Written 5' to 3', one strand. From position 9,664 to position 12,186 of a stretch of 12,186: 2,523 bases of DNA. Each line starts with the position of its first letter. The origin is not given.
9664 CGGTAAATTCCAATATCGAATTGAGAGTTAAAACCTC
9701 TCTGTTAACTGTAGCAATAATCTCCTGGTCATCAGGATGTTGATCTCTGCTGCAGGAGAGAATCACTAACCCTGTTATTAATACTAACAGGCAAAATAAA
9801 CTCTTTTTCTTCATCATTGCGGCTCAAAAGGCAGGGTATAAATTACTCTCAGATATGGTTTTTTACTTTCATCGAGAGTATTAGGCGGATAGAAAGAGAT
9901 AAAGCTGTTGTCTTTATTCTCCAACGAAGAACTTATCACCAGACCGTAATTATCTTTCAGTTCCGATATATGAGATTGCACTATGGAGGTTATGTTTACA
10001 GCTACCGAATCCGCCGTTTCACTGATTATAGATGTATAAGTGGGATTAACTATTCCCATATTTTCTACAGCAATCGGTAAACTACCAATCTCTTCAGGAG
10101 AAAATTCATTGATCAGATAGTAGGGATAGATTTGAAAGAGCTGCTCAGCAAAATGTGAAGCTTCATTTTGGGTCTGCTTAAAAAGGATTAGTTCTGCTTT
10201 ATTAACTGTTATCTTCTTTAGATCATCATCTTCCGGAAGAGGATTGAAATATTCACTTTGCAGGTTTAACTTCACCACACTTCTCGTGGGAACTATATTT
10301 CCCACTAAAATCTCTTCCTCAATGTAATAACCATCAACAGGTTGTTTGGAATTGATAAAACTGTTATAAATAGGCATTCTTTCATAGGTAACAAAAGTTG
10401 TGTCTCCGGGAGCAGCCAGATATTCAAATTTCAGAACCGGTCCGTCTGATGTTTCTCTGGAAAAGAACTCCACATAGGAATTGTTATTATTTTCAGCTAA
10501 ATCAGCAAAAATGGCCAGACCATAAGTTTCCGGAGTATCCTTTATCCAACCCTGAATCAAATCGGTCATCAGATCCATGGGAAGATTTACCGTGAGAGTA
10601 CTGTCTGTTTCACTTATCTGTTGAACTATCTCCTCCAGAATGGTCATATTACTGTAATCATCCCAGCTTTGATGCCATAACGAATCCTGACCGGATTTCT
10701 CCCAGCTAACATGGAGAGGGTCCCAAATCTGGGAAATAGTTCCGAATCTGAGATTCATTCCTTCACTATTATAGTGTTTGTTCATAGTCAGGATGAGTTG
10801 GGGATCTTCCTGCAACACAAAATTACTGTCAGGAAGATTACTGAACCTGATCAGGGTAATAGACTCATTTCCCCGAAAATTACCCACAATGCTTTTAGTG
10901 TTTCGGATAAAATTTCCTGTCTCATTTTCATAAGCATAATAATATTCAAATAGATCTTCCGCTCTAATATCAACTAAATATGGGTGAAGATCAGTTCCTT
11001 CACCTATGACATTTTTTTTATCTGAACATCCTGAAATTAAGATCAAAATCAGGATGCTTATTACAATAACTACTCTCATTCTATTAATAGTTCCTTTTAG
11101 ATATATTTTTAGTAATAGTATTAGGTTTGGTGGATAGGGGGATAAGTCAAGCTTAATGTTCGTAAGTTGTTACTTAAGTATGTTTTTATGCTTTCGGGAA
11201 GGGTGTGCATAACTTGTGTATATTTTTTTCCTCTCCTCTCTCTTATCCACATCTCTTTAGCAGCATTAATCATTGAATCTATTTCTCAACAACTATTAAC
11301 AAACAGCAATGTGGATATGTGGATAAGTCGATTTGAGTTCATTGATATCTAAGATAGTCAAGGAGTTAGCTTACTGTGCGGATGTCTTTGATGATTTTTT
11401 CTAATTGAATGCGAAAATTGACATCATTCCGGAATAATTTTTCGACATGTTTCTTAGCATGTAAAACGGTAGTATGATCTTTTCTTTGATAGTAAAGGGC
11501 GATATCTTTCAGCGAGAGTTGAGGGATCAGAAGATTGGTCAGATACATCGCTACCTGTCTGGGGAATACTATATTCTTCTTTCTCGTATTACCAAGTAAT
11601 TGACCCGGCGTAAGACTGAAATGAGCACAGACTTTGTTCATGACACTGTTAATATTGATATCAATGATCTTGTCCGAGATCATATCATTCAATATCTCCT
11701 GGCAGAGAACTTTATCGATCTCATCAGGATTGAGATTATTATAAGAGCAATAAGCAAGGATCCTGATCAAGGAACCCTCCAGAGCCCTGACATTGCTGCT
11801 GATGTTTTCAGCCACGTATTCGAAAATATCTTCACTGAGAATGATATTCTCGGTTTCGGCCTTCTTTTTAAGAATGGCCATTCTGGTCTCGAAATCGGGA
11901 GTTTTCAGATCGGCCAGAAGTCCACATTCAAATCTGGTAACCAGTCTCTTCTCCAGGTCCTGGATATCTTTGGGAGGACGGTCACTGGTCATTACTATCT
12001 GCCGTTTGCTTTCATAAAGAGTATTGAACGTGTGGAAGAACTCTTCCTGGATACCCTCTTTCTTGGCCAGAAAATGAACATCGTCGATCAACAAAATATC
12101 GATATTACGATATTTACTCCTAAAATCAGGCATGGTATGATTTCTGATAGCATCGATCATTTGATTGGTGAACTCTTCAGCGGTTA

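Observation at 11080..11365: Structured DnaA-box cluster downstream of dnaA: a candidate oriC or oriC half with a repeated double-box module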

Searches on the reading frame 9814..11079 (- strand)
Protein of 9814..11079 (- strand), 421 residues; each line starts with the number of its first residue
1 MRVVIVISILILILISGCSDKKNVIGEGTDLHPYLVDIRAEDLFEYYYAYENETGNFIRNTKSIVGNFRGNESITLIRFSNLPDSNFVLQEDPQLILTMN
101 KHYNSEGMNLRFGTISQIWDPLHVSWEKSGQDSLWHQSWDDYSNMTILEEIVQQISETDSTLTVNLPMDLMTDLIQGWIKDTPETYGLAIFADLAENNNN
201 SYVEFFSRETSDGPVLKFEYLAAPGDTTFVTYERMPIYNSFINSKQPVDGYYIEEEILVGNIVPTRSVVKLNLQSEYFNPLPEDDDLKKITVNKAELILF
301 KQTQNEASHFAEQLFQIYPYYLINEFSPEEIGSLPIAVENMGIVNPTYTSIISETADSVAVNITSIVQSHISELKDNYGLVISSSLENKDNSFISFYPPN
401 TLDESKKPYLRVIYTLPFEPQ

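Call 8: find_encoding_contigs(protein=window:9814-11079:-, flank=10000, max_places=6)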
Protein window:9814-11079:- (421 aa): no gene with exactly this product is on record in the collection.

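Call 10: search_protein_families(library=pfam, proteins=[window:9814-11079:-])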
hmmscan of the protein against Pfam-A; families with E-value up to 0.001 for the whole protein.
window:9814-11079:- (421 aa): 1 family
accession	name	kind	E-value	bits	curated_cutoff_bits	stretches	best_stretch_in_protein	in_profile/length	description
PF06848.17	Disaggr_repeat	-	3e-10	40.5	33.9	1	118-212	75-170/179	Disaggregatase related repeat domain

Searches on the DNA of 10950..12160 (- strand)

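Call 33: search_rna_families(source=window, start=10950, end=11450, threshold=evalue, max_evalue=1)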
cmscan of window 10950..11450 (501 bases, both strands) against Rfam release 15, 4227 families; matches with E-value up to 1: 1.
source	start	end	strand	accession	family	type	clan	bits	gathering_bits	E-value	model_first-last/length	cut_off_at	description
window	11382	11427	+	RF01178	snoR77Y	Gene; snRNA; snoRNA; CD-box;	CL00057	18.7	52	0.86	1-85/85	no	Small nucleolar RNA snoR77Y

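Call 46: search_rna_families(sources=[L001, L004, L006], threshold=gathering)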
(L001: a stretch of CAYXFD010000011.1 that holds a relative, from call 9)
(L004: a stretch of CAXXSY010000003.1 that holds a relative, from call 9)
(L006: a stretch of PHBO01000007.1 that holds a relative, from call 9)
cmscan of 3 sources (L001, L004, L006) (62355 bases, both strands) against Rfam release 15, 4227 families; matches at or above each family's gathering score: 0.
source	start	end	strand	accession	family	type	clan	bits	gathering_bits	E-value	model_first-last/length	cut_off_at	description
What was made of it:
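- Tried and rejected: Rfam on the gap and on three relatives (calls 33, 46).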

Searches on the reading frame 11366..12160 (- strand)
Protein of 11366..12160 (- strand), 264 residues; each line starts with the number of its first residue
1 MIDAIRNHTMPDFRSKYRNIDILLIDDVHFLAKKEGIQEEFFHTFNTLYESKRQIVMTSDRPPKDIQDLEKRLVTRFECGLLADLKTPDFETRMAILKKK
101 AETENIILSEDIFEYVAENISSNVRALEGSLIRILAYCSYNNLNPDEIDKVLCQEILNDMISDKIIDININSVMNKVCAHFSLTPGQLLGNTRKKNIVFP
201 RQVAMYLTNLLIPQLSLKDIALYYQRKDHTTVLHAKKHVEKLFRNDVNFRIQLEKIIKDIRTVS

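Call 9: find_related_loci(query=window:11366-12160:-, collection=genome_contigs, flank=10000)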
Query window:11366-12160:- (264 aa) in genome_contigs; peptide patterns used: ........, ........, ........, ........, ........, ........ (x = any residue, [..] = any of these).
600 stretches matched a pattern (row limit reached: there are more); 570 encode a relative of the query (tblastn E <= 1e-3); the best 80 are kept; 80 distinct loci.
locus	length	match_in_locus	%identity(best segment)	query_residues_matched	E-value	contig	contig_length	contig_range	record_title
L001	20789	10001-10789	89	1-263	5e-163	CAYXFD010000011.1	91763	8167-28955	MAG TPA_asm: uncultured Candidatus Cloacimonadota bacterium isolate SRP241326_co2_328 genome assembly, contig: NODE_404_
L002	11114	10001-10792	86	1-264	3e-159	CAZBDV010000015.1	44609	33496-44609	MAG TPA_asm: uncultured Candidatus Cloacimonadota bacterium isolate SRP241341_co1_68 genome assembly, contig: NODE_1015_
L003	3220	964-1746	79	1-261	1e-152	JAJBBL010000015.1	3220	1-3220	MAG: Candidatus Cloacimonadota bacterium isolate LW2 Bin 38_2 scaffold75041, whole genome shotgun sequence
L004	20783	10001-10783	68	1-261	2e-120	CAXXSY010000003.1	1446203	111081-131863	MAG: Candidatus Cloacimonadales bacterium isolate 8bd26288-7866-4525-938b-1b6ca6d2c041 genome assembly, contig: contig_3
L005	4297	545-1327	65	1-261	3e-121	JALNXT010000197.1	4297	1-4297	MAG: Candidatus Cloacimonadota bacterium isolate SO_2017_CLC bin 30 scaffold_41198_c1_PH3_2017, whole genome shotgun seq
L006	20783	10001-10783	65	1-261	5e-119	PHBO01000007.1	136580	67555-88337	MAG: Candidatus Cloacimonetes bacterium HGW-Cloacimonetes-3 08E140C01_z5_2013_Ig3399_v2_scaffold_142, whole genome shotg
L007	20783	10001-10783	64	1-261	2e-114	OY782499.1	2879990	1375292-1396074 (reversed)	MAG: Candidatus Cloacimonadales bacterium isolate 75f626e2-485c-4b2b-9e06-a5cee39fa54d genome assembly, chromosome: 1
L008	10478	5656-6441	65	1-262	9e-114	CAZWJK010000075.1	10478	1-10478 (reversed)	MAG TPA_asm: uncultured Candidatus Cloacimonadota bacterium isolate SRP098346_co1_408 genome assembly, contig: NODE_8114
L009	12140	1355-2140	62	1-262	1e-112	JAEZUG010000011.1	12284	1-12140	MAG: Candidatus Cloacimonadota bacterium isolate OH_PDB_78 k127_457920, whole genome shotgun sequence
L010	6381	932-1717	62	1-262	6e-112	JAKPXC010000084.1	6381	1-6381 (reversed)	MAG: Candidatus Cloacimonadota bacterium isolate USPA_metabat.28_sub k141_774176, whole genome shotgun sequence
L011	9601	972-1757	60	1-262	5e-110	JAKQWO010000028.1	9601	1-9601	MAG: Candidatus Cloacimonadota bacterium isolate USST_metabat.121 k141_1051068, whole genome shotgun sequence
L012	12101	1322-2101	61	1-260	5e-108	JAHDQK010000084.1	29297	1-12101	MAG: Candidatus Cloacimonadota bacterium isolate SM3-B16.2 k141_59333, whole genome shotgun sequence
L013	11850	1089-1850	50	1-256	4e-79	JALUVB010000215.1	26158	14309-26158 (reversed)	MAG: bacterium isolate 128-326_metabat2_scaf2bin.016 128-326_scaffold_533_c2, whole genome shotgun sequence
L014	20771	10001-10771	49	1-261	4e-76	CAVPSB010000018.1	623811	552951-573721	MAG: uncultured Candidatus Rokubacteria bacterium isolate MFD10007.bin.2.196 genome assembly, contig: contig_26549, whol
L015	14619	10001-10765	46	1-258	5e-76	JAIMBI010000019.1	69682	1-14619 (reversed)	MAG: Actinomycetes bacterium isolate HOT.MB2.50 NODE_382_length_69682_cov_38.279391, whole genome shotgun sequence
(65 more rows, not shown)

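Call 10: search_protein_families(library=pfam, proteins=[window:11366-12160:-])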
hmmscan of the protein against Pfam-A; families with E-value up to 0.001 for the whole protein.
window:11366-12160:- (264 aa): 2 families
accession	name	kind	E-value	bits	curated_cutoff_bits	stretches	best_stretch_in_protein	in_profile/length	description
PF00308.24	Bac_DnaA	-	1e-32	114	23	1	1-83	79-161/162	Bacterial DnaA ATPAse domain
PF08299.17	Bac_DnaA_C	-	2.7e-22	79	31.5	1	171-238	2-68/69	Bacterial dnaA protein helix-turn-helix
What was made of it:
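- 11366..12186 (-): 3' part of dnaA (AAA+ domain end plus the DNA-binding domain IV). The gene runs off the right end of the window. Pfam Bac_DnaA 1e-32 and Bac_DnaA_C 2.7e-22 (call 10).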

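Call 25: find_related_loci(query=window:11366-12160:-, collection=metagenome_contigs, flank=10000)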
Query window:11366-12160:- (264 aa) in metagenome_contigs; peptide patterns used: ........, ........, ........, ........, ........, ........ (x = any residue, [..] = any of these).
600 stretches matched a pattern (row limit reached: there are more); 566 encode a relative of the query (tblastn E <= 1e-3); the best 80 are kept; 80 distinct loci.
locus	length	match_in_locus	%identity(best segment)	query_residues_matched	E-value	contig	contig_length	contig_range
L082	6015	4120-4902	66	1-261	4e-119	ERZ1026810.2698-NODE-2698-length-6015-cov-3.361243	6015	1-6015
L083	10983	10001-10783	65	1-261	6e-118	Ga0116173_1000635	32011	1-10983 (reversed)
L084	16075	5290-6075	63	1-262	4e-115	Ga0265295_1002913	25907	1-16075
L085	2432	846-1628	64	1-261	9e-120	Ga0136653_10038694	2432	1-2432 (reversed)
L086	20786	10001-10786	61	1-262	3e-111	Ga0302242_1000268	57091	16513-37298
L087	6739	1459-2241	66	1-261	5e-111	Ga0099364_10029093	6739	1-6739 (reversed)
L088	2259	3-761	62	10-262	3e-110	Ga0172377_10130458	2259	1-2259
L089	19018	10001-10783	60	1-261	1e-104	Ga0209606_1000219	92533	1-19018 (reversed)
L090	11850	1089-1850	50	1-256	3e-79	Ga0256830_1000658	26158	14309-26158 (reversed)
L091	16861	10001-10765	46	1-258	2e-76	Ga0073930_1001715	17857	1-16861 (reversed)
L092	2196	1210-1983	49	1-261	1e-78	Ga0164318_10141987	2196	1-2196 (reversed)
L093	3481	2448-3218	48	1-261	5e-75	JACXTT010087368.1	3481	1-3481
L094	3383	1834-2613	46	1-264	8e-75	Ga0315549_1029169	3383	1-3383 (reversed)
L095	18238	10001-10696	51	1-235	4e-74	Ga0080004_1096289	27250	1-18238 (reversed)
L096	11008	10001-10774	45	1-261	3e-74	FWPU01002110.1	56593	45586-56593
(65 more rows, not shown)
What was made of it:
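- Tried and rejected: Scans of genome and metagenome collections (calls 9, 25).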

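Call 48: search_protein_families(library=pfam, proteins=[L004:7490-8653:+, L006:7460-8818:+, L001:8272-8760:+, L002:8187-8861:+, L008:3982-4356:+, L084:3817-4260:+, L086:6721-8409:+, L089:5606-7219:-, L007:6010-8874:-, L007:10852-12297:-])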
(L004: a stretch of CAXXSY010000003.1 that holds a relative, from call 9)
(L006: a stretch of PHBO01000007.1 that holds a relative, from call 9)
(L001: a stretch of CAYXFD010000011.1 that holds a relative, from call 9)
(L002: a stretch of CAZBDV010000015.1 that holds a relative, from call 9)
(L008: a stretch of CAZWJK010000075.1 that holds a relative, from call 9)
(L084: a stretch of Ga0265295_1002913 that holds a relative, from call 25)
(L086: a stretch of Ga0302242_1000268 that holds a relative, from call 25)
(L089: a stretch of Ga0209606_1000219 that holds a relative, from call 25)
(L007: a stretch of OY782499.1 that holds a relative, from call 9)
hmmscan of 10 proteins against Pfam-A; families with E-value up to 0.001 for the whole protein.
L004:7490-8653:+ (387 aa): 3 families
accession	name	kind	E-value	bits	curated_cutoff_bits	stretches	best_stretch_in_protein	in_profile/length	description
PF02894.22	GFO_IDH_MocA_C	-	3.2e-36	125.6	22.9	1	178-383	1-218/218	Oxidoreductase family, C-terminal alpha/beta domain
PF22725.1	GFO_IDH_MocA_C3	-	6.2e-32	110.7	27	1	175-297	2-123/124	GFO/IDH/MocA C-terminal domain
PF01408.29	GFO_IDH_MocA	-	1.1e-29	104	24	1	47-164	1-118/120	Oxidoreductase family, NAD-binding Rossmann fold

L006:7460-8818:+ (452 aa): 3 families
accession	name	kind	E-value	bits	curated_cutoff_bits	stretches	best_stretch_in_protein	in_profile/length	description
PF02310.24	B12-binding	-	6.6e-14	52.2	32.1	1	16-120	13-120/121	B12 binding domain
PF04055.27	Radical_SAM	-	6.9e-09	36.5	29.5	1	159-323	2-161/166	Radical SAM superfamily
PF13311.11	DUF4080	-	5.1e-08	33.8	22.9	1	357-430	4-78/188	Protein of unknown function (DUF4080)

L001:8272-8760:+ (162 aa): 3 families
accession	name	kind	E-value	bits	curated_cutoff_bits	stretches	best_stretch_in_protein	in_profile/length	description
PF02915.23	Rubrerythrin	-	5.1e-13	50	22.8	1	3-139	2-135/137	Rubrerythrin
PF13668.12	Ferritin_2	-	3e-05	24.6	24.7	0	94-148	7-73/138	Ferritin-like domain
PF03405.20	FA_desaturase_2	-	0.00086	18.7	22.7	0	20-54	174-207/325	Fatty acid desaturase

L002:8187-8861:+ (224 aa): 2 families
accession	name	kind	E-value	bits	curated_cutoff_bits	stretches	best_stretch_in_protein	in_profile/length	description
PF02915.23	Rubrerythrin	-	7.1e-11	43.1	22.8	1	65-201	2-135/137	Rubrerythrin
PF13668.12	Ferritin_2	-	0.00039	21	24.7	0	64-129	4-79/138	Ferritin-like domain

L008:3982-4356:+ (124 aa): 0 families

L084:3817-4260:+ (147 aa): 1 family
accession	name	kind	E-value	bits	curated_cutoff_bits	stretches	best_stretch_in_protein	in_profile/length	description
PF01668.23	SmpB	-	1e-57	194.6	27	1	4-145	2-142/143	SmpB protein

L086:6721-8409:+ (562 aa): 3 families
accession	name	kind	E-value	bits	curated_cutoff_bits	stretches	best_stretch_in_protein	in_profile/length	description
PF06739.17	SBBP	-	6.9e-33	112.8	20.5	4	349-377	2-31/38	Beta-propeller repeat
PF05344.16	DUF746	-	2.5e-15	56.7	26.9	0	147-168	39-60/64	Domain of Unknown Function (DUF746)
PF18962.6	Por_Secre_tail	-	1e-08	35.8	27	1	485-559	2-74/75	Secretion system C-terminal sorting domain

L089:5606-7219:- (537 aa): 2 families
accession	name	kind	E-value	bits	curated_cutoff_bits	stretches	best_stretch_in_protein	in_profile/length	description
PF01839.29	FG-GAP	-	6.1e-29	99.8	22.1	3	383-422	1-37/37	FG-GAP repeat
PF13517.12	FG-GAP_3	-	8.5e-20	71.6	26.9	3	112-177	1-59/61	FG-GAP-like repeat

L007:6010-8874:- (954 aa): 5 families
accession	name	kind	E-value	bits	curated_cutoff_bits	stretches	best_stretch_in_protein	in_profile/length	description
PF01433.26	Peptidase_M1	-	1.7e-30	106.7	27.7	1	257-456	5-218/218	Peptidase family M1 domain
PF18962.6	Por_Secre_tail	-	9.6e-16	58.3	27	1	875-952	1-75/75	Secretion system C-terminal sorting domain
PF17900.6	Peptidase_M1_N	-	4.7e-15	56.6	25.8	1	47-214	4-186/186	Peptidase M1 N-terminal domain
PF00041.27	fn3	-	1e-05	26.1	25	1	557-627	13-79/84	Fibronectin type III domain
PF13585.12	CHU_C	-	0.00067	20.2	27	1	881-946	15-78/86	CHU_C Type IX secretion signal domain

L007:10852-12297:- (481 aa): 1 family
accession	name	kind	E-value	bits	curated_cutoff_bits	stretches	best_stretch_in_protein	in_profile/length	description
PF00300.27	His_Phos_1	-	1.4e-07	31.8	21.7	1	359-465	72-184/194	Histidine phosphatase superfamily (branch 1)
